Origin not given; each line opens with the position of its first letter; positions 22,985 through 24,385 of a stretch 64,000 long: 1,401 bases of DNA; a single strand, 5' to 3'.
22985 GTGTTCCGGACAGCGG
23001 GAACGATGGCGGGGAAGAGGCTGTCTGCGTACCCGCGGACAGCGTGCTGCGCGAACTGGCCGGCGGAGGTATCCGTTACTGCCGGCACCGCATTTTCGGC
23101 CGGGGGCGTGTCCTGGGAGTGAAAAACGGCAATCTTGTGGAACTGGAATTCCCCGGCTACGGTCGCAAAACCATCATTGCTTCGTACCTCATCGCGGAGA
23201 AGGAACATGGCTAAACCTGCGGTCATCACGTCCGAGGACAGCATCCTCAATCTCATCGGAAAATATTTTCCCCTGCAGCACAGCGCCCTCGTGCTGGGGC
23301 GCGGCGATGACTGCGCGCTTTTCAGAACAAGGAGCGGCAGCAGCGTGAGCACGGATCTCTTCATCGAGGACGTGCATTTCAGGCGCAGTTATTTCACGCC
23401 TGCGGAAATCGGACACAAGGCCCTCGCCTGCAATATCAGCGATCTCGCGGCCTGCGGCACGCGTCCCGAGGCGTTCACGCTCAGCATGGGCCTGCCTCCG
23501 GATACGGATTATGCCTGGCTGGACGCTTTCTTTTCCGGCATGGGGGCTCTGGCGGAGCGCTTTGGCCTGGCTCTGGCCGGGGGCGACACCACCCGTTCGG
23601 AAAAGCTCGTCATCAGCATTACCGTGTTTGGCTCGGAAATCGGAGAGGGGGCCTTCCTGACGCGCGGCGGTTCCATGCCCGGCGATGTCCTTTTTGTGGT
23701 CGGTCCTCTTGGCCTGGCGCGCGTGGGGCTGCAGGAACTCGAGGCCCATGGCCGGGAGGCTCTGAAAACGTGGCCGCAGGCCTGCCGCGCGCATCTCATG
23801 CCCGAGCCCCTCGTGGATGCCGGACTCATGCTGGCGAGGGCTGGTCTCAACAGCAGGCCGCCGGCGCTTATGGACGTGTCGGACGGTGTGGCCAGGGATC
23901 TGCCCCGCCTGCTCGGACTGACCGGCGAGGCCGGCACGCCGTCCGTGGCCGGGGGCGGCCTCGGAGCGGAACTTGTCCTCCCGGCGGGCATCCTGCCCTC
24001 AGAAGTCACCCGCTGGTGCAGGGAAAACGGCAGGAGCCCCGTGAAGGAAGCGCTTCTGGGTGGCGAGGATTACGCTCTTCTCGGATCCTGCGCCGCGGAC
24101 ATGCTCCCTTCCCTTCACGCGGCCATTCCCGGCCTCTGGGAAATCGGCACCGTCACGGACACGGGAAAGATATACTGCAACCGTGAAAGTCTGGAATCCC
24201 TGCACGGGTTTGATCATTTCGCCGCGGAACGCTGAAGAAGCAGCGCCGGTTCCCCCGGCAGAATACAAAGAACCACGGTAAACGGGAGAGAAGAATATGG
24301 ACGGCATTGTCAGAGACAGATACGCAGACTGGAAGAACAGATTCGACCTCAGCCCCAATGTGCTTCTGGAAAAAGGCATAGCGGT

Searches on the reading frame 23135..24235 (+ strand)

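Call 3: search_protein_families(library=pfam, proteins=[window:23135-24235:+], max_evalue=0.001)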
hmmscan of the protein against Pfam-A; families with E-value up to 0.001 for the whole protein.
window:23135-24235:+ (366 aa): 1 family
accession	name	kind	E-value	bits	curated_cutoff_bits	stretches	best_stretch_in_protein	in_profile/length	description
PF00586.29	AIRS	-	7.8e-25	87.9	24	1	57-166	1-110/112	AIR synthase related protein, N-terminal domain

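Call 4: search_protein_families(library=ncbifam, proteins=[window:23135-24235:+], max_evalue=0.001)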
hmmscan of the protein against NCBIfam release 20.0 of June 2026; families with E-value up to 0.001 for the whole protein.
window:23135-24235:+ (366 aa): 8 families
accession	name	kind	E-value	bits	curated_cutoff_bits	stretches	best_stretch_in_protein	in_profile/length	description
TIGR01379.1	thiL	equivalog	6.5e-64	215.9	184.15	1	39-362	4-320/320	thiamine-phosphate kinase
NF004351.0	PRK05731.1-4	equivalog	4.8e-57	193.5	324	1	48-363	29-320/321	thiamine-phosphate kinase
NF004350.0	PRK05731.1-1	equivalog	1.7e-37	129.1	441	1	38-363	6-323/325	thiamine-phosphate kinase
NF004354.0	PRK05731.2-3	equivalog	2.5e-31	109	204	1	56-262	16-206/273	thiamine-phosphate kinase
NF004353.0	PRK05731.2-2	equivalog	3.6e-29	101.9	301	1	36-365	4-305/311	thiamine-phosphate kinase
TIGR04049.1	AIR_rel_sll0787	hypoth_equivalog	9.2e-10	38.1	321.3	1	43-189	29-167/318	sll0787 family AIR synthase-like protein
TIGR00476.1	selD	equivalog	6.6e-09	35.4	125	1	49-195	37-179/311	selenide, water dikinase SelD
TIGR02124.1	hypE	equivalog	8.6e-08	31.5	251.6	1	39-193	15-170/332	hydrogenase expression/formation protein HypE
